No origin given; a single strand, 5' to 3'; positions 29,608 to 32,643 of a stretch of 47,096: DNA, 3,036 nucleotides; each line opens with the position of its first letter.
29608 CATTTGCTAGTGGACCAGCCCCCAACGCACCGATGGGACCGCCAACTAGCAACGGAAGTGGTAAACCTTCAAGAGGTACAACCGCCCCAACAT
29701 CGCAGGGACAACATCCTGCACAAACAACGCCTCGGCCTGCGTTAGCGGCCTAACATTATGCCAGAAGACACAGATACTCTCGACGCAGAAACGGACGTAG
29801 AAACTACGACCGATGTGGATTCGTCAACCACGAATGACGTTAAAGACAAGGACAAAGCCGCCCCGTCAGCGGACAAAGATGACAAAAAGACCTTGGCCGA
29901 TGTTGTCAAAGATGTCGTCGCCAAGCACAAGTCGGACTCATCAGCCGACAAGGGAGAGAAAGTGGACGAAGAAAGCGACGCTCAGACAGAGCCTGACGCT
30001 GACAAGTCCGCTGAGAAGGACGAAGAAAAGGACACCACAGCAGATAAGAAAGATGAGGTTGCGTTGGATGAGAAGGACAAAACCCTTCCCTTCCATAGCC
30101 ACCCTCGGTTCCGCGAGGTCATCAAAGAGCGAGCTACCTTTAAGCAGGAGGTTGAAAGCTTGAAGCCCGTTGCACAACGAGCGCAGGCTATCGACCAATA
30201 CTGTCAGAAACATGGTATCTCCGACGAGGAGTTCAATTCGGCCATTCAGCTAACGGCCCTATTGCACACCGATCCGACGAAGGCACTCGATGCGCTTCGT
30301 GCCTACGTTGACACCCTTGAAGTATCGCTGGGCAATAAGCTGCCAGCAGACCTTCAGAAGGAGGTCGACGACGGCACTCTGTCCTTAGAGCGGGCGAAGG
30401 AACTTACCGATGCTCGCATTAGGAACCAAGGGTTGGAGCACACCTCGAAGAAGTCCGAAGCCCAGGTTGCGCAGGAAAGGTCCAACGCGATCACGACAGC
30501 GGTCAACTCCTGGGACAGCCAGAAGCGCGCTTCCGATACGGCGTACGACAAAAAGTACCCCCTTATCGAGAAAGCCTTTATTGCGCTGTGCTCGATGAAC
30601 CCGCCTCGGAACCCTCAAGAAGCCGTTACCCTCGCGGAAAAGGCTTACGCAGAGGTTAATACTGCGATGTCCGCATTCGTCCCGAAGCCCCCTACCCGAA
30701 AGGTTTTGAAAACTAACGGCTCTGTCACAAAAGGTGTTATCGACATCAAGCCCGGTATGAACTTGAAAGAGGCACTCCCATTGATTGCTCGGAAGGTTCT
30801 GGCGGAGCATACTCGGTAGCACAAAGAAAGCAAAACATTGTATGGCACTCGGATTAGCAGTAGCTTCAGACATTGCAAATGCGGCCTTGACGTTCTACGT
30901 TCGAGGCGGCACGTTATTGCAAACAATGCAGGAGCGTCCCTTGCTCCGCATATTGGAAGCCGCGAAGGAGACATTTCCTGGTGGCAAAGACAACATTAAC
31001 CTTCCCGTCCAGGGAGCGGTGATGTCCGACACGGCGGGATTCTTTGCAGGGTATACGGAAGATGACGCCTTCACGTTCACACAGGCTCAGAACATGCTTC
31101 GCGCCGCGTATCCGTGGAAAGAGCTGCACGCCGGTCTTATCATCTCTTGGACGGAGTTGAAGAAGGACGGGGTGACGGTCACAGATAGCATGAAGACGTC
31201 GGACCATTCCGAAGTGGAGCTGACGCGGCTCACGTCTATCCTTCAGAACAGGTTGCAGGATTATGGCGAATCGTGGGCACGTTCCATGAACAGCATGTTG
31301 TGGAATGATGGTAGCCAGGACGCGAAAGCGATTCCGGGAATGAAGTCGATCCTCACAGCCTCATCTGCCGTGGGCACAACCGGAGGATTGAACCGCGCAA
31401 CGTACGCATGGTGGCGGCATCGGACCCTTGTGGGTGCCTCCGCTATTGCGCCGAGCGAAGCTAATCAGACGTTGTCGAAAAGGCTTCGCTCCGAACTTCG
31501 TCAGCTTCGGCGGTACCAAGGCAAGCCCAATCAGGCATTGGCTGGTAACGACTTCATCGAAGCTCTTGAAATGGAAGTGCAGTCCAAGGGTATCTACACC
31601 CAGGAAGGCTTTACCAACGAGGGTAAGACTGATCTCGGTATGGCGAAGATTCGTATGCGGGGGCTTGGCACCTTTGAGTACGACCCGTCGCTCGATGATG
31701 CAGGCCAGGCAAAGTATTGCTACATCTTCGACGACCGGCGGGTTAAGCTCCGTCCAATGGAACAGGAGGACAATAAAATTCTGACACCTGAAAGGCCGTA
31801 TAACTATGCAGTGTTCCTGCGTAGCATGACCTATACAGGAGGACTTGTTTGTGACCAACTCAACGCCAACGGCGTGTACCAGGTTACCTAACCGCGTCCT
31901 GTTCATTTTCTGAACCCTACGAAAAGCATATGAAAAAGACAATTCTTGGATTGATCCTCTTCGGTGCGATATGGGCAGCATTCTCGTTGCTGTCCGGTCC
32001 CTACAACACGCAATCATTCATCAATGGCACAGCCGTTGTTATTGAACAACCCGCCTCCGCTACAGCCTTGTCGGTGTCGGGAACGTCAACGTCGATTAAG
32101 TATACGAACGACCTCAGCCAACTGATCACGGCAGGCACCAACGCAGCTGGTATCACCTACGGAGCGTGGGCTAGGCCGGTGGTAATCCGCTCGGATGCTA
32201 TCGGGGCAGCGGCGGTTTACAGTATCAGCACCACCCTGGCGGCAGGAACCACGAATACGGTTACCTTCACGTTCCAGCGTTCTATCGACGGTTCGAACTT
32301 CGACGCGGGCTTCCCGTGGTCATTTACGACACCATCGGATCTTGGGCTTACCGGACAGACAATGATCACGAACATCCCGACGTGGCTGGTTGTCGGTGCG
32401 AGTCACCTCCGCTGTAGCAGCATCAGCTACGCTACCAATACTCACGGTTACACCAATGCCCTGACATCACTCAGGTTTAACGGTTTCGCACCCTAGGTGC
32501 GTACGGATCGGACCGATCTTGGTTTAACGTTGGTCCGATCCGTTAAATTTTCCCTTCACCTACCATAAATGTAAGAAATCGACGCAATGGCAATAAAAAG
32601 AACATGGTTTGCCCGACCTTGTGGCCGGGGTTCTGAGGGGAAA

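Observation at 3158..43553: Nine copies of a 27-nt hairpin-forming element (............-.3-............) at gene boundaries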

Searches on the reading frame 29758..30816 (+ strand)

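Call 11: search_protein_families(library=phrogs, proteins=[window:29758-30816:+], max_evalue=0.001)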
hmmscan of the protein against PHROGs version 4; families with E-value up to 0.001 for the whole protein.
window:29758-30816:+ (353 aa): 0 families

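Call 14: search_protein_families(library=pfam, proteins=[window:29758-30816:+], max_evalue=0.01)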
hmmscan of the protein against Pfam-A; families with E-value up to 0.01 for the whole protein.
window:29758-30816:+ (353 aa): 1 family
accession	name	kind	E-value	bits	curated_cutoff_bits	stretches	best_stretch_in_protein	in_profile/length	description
PF00296.26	Bac_luciferase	-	0.005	16.7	27.9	1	136-226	194-293/314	Luciferase-like monooxygenase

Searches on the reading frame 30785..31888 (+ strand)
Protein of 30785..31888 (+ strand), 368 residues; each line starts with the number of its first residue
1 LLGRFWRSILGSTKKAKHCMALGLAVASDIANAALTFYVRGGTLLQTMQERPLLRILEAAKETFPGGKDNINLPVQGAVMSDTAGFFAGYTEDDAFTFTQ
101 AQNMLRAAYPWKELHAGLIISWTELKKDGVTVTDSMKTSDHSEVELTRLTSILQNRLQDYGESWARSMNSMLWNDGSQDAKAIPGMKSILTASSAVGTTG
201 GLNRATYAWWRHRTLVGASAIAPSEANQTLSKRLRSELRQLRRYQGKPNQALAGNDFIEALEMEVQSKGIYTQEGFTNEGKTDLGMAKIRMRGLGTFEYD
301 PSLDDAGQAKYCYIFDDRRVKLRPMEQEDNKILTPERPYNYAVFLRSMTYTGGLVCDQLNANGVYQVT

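Call 11: search_protein_families(library=phrogs, proteins=[window:30785-31888:+], max_evalue=0.001)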
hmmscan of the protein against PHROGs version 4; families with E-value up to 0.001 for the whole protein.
window:30785-31888:+ (368 aa): 1 family
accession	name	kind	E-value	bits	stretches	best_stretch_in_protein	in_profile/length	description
phrog_9953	-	head and packaging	1.5e-38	134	1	45-365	26-326/329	major head protein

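Call 18: find_homologous_proteins(query=window:30785-31888:+, max_evalue=0.00001)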
Query window:30785-31888:+ (368 aa): 671 proteins with E <= 0.00001 among 7484 candidates; the best 120 are listed.
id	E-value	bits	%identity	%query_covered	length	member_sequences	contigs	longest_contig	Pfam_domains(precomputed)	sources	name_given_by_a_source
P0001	1.3e-231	786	100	95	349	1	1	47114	-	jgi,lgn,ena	-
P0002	4.1e-213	725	91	95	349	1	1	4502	-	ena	-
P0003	6.0e-213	725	91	95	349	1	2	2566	-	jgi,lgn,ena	-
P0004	1.1e-210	717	89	95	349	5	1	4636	-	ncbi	-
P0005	5.1e-207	705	88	95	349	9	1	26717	-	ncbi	-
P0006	8.8e-206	701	87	95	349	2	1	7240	-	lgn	-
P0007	1.0e-205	701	87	95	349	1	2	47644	-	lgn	-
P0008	8.7e-197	671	84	95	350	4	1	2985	-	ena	-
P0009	6.1e-196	669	86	95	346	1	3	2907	-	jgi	jgi:hypothetical protein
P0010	9.3e-193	658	83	95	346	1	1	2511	-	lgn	-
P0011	4.1e-191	653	88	87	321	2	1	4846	-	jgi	jgi:hypothetical protein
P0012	1.6e-162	559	69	95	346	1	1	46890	-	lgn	-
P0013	2.4e-158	545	68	95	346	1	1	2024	-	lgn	-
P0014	2.8e-158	545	70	95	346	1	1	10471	PF25209.3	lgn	-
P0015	4.0e-158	544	85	77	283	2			-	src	-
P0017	3.8e-157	541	68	95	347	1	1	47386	-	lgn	-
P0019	5.1e-156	537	67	95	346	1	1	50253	-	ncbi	-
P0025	7.3e-154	530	66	95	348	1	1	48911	-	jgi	jgi:hypothetical protein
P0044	1.2e-148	513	65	95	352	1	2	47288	-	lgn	-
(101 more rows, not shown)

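Call 19: find_encoding_contigs(protein=P0007, flank=10000, max_places=2)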
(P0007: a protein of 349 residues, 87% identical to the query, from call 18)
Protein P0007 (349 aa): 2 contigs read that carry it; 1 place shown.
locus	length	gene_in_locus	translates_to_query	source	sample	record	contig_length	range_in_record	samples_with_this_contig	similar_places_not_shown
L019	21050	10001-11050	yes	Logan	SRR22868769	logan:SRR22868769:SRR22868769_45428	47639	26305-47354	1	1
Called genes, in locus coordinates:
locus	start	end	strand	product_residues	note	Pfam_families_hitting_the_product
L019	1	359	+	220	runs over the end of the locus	-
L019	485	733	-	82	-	-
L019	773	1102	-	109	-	-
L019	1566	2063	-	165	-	-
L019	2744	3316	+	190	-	-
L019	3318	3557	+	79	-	-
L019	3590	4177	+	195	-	PF00929:RNase_T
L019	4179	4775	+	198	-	PF13392:HNH_3 (weak)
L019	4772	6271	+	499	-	PF03237:Terminase_6N (weak)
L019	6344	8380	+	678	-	-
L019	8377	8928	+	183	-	PF13392:HNH_3 (weak), PF00847:AP2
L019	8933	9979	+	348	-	-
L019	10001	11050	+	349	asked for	-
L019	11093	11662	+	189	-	-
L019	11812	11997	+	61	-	-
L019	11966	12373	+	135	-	-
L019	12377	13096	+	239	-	PF24175:SU10_adaptor (weak)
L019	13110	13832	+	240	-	-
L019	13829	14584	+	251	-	PF26209:Phage_phiTE_241_C (weak)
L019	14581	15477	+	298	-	-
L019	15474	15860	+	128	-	PF07963:N_methyl (weak)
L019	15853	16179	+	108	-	-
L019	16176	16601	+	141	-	PF00072:Response_reg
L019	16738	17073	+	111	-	-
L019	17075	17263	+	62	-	-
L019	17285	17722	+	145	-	PF00072:Response_reg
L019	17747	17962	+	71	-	-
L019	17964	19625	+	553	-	-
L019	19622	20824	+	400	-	-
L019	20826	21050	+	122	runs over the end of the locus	-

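Call 20: find_encoding_contigs(protein=P0005, flank=10000, max_places=2)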
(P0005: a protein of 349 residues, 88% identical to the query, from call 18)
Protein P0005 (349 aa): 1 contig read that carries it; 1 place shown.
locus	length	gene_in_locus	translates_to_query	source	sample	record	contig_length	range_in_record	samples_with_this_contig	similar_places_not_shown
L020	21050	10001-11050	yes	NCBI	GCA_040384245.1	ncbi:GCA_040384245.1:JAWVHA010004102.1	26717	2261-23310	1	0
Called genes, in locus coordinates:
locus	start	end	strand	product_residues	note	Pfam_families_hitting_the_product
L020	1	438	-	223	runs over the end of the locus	-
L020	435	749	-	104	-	-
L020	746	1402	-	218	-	PF00684:DnaJ_CXXCXGXG (faint)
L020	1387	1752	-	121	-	-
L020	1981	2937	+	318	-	-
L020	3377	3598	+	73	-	-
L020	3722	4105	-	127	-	-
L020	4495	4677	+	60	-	-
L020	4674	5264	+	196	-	-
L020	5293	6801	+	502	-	PF03237:Terminase_6N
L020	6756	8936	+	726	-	-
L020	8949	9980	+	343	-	-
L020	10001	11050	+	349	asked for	-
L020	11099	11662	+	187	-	-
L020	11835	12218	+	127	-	-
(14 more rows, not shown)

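Call 21: find_encoding_contigs(protein=P0012, flank=10000, max_places=2)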
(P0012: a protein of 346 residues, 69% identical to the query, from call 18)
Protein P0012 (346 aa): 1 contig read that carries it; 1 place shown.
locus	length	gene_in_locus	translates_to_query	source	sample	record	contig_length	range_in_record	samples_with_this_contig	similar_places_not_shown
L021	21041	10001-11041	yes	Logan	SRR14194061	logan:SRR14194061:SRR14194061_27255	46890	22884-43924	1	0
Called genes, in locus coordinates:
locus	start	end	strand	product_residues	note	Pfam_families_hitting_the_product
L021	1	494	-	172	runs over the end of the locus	-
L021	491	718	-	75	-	-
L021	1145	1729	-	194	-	-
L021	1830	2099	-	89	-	-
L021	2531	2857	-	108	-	-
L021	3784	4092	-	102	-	-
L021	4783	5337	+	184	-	-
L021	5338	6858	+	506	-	PF03237:Terminase_6N, PF17289:Terminase_6C (weak)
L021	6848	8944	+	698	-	-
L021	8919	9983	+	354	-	-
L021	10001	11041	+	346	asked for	-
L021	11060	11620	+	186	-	-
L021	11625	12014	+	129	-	-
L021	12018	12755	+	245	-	-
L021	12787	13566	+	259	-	-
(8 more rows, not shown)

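Call 36: find_encoding_contigs(protein=P0017, flank=10000, max_places=1)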
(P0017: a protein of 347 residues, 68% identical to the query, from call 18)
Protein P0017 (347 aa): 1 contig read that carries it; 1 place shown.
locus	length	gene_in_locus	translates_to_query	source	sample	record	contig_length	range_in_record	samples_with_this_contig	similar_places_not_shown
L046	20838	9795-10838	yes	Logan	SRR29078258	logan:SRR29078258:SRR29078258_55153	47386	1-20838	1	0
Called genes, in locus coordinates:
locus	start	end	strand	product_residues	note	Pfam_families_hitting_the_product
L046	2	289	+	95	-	?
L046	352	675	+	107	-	-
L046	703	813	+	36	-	-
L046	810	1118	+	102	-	-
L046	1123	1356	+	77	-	-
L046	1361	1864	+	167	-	-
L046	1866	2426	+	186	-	-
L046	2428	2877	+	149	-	-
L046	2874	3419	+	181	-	-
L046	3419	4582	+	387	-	PF13385:Laminin_G_3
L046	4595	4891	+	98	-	PF23148:Gp77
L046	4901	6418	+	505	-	PF03237:Terminase_6N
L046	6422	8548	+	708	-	-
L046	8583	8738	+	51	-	-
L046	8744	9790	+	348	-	-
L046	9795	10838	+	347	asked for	-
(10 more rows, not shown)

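Call 37: find_encoding_contigs(protein=P0019, flank=10000, max_places=1)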
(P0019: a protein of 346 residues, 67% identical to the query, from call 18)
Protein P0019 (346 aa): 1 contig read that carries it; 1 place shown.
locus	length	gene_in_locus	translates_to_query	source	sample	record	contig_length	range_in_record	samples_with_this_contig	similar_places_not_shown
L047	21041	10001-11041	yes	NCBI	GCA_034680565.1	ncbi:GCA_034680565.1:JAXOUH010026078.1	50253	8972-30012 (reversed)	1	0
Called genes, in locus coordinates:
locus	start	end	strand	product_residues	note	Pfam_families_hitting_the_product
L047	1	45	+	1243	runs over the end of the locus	PF19264:DUF5907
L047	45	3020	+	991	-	-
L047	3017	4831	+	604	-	-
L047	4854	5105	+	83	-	-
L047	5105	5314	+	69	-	-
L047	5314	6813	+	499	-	PF03237:Terminase_6N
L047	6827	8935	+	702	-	-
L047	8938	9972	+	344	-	-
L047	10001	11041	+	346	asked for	-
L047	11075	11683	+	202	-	-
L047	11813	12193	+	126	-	-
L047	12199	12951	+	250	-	-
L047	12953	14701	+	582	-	-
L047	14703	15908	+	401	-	-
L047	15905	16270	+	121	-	-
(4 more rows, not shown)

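Call 38: find_encoding_contigs(protein=P0025, flank=10000, max_places=1)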
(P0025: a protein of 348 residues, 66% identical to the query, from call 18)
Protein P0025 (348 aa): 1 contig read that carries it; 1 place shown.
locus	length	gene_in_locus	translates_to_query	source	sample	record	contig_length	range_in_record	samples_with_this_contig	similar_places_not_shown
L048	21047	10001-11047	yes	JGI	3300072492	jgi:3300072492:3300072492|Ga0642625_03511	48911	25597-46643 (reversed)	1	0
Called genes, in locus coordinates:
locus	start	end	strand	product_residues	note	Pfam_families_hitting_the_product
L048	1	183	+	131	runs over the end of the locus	-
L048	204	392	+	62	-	-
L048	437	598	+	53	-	-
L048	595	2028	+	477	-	-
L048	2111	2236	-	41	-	-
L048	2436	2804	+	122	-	-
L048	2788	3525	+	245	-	-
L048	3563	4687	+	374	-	PF13229:Beta_helix (weak)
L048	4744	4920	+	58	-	-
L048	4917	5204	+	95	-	-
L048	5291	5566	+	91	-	-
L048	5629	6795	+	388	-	PF03237:Terminase_6N (weak)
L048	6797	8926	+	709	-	-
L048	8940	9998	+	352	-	-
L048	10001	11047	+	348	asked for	-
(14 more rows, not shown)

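Call 39: find_encoding_contigs(protein=P0044, flank=10000, max_places=1)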
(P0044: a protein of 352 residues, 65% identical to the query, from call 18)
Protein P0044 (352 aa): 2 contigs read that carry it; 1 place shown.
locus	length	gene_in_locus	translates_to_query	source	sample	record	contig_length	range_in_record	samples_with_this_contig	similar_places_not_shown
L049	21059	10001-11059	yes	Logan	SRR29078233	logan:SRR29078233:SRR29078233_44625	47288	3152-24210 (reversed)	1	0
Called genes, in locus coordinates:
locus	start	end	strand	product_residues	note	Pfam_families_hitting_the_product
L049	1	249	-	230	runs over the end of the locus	-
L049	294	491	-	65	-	-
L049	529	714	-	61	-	-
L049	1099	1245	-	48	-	-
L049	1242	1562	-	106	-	-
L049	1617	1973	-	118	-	-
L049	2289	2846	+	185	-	-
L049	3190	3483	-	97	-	-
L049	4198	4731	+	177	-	-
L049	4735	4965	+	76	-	-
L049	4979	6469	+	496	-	PF03237:Terminase_6N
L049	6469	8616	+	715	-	-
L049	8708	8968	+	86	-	-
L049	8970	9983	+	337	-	-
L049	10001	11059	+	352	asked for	-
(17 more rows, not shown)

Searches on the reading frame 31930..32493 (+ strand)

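Call 11: search_protein_families(library=phrogs, proteins=[window:31930-32493:+], max_evalue=0.001)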
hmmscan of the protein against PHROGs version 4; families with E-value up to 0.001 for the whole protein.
window:31930-32493:+ (188 aa): 0 families

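Call 93: search_protein_families(library=pfam, proteins=[window:31930-32493:+], max_evalue=0.1)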
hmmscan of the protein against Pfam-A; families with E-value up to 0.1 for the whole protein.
window:31930-32493:+ (188 aa): 1 family
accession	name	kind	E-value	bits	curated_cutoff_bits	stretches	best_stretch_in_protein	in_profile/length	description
PF13205.12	Big_5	-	0.073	14.2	23.6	0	59-134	26-105/105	Bacterial Ig-like domain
